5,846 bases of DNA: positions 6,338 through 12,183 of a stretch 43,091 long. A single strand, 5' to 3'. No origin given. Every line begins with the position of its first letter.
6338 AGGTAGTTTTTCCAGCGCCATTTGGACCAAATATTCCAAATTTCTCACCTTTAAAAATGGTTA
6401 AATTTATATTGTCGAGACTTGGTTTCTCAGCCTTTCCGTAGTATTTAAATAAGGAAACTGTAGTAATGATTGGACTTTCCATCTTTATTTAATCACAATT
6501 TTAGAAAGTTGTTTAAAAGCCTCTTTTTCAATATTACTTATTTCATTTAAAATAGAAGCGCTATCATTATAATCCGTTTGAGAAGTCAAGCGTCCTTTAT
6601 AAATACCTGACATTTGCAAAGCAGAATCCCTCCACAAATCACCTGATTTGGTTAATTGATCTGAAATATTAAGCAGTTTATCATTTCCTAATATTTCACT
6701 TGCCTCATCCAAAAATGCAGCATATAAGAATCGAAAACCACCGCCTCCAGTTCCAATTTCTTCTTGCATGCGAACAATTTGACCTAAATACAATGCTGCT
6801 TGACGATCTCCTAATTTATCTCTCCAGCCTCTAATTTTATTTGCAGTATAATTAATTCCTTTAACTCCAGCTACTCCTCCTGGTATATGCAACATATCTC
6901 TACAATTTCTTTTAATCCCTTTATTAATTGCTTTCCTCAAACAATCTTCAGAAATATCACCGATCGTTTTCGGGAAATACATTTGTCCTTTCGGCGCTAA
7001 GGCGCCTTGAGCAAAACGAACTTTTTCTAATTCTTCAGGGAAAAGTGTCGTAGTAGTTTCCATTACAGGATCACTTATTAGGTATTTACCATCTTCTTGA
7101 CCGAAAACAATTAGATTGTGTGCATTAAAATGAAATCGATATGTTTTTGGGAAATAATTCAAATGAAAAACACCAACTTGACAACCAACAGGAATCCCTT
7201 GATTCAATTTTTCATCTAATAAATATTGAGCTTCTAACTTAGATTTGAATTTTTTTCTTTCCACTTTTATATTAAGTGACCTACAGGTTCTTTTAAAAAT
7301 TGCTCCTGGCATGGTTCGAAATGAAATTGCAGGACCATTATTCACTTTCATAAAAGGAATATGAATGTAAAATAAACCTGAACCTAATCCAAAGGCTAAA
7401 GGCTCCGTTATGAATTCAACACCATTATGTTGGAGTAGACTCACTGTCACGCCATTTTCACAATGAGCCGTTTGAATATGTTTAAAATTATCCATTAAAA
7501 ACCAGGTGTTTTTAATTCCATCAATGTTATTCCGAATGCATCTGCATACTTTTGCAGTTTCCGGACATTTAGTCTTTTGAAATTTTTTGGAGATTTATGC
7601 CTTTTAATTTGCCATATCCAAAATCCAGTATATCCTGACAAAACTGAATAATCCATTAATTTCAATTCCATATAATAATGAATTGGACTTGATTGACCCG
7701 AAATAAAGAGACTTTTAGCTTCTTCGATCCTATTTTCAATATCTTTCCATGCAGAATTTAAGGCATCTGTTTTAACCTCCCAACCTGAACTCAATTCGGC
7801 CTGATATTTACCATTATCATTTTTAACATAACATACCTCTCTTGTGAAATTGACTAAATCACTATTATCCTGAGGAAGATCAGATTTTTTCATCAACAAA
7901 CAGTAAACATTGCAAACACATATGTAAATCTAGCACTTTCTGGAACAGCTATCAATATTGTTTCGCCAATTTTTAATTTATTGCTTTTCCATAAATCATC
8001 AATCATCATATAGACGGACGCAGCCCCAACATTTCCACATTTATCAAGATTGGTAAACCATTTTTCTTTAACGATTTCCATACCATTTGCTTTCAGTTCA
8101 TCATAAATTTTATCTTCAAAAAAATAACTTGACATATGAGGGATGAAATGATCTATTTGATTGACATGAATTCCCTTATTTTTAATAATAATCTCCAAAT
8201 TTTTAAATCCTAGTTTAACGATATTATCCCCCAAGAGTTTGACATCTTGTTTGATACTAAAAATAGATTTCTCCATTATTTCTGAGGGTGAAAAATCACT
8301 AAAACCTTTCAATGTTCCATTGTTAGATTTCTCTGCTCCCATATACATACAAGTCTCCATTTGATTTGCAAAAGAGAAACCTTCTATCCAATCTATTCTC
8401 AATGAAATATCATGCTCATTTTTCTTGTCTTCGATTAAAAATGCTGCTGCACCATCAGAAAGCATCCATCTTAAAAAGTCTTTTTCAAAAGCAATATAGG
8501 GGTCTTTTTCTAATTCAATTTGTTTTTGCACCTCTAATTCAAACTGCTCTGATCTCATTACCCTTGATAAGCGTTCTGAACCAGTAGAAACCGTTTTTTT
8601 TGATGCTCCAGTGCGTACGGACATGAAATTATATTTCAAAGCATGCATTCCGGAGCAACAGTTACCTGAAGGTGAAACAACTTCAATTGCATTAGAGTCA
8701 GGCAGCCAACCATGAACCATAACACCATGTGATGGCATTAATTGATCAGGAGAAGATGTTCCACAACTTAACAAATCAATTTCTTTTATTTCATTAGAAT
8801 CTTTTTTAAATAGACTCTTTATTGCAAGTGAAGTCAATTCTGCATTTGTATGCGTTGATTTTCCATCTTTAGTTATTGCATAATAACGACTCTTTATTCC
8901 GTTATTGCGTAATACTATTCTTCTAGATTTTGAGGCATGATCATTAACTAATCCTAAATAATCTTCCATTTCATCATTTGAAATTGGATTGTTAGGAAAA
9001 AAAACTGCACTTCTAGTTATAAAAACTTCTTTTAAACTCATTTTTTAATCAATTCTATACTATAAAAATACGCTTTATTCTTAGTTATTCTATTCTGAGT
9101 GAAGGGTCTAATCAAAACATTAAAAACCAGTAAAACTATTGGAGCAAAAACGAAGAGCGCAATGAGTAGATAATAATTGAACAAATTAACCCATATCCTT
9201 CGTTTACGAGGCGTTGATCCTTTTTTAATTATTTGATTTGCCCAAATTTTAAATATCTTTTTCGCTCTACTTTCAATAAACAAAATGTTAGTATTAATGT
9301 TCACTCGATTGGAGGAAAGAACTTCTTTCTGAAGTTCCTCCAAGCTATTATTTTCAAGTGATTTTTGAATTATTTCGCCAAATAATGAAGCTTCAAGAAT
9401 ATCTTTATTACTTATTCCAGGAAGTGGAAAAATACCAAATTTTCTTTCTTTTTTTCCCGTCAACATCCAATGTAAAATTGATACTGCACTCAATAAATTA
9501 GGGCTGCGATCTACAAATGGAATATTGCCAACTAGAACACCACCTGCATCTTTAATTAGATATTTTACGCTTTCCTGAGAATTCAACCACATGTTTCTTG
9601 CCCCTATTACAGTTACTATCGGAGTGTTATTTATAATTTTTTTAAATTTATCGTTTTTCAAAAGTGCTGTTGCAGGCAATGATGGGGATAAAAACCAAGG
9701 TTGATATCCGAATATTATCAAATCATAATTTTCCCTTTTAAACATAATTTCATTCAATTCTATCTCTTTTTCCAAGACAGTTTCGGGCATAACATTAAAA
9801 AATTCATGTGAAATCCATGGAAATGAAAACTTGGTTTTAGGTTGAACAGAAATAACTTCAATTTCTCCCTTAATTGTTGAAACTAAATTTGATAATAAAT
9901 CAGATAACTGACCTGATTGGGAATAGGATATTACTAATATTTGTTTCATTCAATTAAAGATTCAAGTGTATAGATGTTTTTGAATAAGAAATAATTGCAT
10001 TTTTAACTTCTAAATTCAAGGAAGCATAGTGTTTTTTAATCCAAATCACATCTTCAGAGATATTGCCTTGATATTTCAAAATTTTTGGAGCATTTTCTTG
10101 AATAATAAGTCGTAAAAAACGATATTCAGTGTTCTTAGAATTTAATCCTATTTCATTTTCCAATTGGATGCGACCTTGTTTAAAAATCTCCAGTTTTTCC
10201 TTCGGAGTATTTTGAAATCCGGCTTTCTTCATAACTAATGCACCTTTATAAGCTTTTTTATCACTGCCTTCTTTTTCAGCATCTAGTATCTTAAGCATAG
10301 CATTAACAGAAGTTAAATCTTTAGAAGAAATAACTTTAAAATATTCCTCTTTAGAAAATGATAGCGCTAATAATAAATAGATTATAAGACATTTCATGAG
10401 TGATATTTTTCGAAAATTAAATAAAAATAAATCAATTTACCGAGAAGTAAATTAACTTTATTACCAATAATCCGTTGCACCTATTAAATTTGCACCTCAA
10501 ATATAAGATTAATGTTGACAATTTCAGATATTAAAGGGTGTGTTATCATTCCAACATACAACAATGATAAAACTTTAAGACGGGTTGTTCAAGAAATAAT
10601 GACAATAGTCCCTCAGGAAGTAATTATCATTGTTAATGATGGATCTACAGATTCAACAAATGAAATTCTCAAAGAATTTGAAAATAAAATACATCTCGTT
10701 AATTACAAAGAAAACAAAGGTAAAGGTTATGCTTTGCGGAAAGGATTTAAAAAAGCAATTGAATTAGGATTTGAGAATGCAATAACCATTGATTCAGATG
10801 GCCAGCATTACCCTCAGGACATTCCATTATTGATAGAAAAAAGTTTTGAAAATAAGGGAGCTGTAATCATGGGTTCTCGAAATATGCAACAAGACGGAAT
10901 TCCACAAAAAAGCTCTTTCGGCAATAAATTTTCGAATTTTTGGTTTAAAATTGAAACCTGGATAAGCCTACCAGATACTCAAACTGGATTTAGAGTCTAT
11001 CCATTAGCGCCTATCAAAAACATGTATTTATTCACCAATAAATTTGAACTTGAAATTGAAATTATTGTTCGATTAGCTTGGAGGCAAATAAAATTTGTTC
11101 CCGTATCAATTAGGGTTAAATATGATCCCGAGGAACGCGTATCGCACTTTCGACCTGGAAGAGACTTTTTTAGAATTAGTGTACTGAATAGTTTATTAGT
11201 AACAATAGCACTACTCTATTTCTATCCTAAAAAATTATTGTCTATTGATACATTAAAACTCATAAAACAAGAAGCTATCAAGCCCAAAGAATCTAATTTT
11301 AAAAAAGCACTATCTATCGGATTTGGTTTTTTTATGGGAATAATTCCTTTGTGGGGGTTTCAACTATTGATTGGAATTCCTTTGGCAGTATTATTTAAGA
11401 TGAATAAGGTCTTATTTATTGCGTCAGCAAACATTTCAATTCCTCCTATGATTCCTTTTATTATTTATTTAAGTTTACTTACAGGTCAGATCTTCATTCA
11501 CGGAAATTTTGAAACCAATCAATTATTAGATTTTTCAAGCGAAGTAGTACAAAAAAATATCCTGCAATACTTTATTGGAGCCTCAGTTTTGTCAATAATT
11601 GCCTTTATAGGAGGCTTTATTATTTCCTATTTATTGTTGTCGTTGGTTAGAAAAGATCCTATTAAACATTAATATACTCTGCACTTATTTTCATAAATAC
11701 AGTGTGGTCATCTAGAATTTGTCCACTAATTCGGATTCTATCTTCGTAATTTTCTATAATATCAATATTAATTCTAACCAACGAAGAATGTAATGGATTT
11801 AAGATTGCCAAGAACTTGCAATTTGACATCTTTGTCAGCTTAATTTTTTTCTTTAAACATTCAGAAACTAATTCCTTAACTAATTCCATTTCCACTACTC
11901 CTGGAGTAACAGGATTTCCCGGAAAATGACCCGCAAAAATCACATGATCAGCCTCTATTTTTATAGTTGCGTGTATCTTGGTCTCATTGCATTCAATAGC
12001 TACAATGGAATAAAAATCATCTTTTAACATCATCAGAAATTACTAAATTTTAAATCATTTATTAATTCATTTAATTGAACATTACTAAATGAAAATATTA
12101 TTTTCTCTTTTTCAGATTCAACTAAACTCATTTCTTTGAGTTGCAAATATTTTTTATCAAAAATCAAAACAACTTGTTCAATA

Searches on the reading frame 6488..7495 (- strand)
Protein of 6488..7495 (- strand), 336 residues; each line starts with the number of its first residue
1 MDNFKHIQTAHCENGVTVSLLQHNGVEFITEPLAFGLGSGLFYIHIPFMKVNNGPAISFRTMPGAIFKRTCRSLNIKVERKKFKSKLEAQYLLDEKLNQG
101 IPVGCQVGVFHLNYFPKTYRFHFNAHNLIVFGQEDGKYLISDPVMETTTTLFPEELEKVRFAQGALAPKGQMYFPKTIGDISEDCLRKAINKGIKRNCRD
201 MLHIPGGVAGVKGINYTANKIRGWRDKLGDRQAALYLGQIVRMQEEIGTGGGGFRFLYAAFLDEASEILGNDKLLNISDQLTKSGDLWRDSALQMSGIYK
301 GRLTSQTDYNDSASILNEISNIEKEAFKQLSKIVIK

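Call 32: search_protein_families(library=ncbifam, proteins=[window:6488-7495:-], max_evalue=1e-25)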
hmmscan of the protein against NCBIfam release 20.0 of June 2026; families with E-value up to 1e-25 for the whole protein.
window:6488-7495:- (336 aa): 1 family
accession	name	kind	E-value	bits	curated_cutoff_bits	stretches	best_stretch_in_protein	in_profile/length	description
NF053550.1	DarH_acyl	equivalog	1.2e-138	461.8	300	1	3-330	1-324/325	BtrH-related acyltransferase DarH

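Call 63: search_protein_families(library=pfam, proteins=[window:6488-7495:-], max_evalue=0.001)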
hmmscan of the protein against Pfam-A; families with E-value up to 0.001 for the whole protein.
window:6488-7495:- (336 aa): 2 families
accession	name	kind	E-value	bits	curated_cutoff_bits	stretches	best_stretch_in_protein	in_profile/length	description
PF16169.10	DUF4872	-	2.3e-59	200.5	28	1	154-330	1-173/173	Domain of unknown function (DUF4872)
PF14399.12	BtrH_N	-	2e-48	164.5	29.7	1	11-143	1-134/134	Butirosin biosynthesis protein H, N-terminal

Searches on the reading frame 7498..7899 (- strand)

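Call 32: search_protein_families(library=ncbifam, proteins=[window:7498-7899:-], max_evalue=1e-25)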
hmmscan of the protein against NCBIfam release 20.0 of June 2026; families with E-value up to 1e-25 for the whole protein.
window:7498-7899:- (134 aa): 2 families
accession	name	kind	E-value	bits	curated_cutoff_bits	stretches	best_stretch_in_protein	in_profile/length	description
NF053545.1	flexirubin_DarG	equivalog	2.8e-52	176.3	170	1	3-130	1-129/129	flexirubin biosynthesis protein DarG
NF053536.1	DarG_fam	subfamily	6.7e-50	168.6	70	1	3-131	1-129/131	DarG family dialkylresorcinol biosynthesis protein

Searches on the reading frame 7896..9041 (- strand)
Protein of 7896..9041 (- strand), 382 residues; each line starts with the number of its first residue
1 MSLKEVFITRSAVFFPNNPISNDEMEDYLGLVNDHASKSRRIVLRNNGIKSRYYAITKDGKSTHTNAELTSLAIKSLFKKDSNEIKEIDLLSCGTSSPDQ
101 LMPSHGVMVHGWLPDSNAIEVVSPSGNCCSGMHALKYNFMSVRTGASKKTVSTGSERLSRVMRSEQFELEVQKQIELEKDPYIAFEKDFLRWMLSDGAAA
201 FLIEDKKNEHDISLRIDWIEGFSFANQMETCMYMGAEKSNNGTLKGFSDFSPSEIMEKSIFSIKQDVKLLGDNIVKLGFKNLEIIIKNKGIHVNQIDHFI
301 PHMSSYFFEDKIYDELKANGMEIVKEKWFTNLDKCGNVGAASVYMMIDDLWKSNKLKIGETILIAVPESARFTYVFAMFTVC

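Call 31: search_protein_families(library=ncbifam, proteins=[window:7896-9041:-], max_evalue=1e-25)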
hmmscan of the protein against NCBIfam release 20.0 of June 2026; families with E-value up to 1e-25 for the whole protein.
window:7896-9041:- (382 aa): 2 families
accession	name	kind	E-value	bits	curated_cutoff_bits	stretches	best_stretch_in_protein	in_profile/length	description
NF053539.1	resorcinol_DarB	exception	5.9e-185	614.7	550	1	4-382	1-377/377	dialkylresorcinol biosynthesis protein DarB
NF005293.2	PRK06816.1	subfamily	4.1e-169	562.6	450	1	6-382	1-378/378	StlD/DarB family beta-ketosynthase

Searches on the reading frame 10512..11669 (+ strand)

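Call 31: search_protein_families(library=ncbifam, proteins=[window:10512-11669:+], max_evalue=1e-25)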
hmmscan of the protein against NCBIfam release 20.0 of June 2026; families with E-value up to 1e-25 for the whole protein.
window:10512-11669:+ (386 aa): 1 family
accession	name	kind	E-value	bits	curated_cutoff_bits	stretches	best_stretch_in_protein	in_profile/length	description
TIGR04182.1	glyco_TIGR04182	equivalog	9.8e-26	90.8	325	0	10-224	3-212/293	S-layer glycoprotein N-glycosyltransferase AglJ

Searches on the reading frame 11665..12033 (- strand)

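Call 31: search_protein_families(library=ncbifam, proteins=[window:11665-12033:-], max_evalue=1e-25)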
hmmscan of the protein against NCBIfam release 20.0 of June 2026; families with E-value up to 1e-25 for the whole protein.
window:11665-12033:- (123 aa): 0 families

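Call 63: search_protein_families(library=pfam, proteins=[window:11665-12033:-], max_evalue=0.001)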
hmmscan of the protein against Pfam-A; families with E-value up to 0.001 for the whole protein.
window:11665-12033:- (123 aa): 1 family
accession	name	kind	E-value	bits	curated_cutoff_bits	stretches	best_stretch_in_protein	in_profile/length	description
PF07977.19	FabA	-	7.7e-08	32.5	23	1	13-72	15-79/138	FabA-like domain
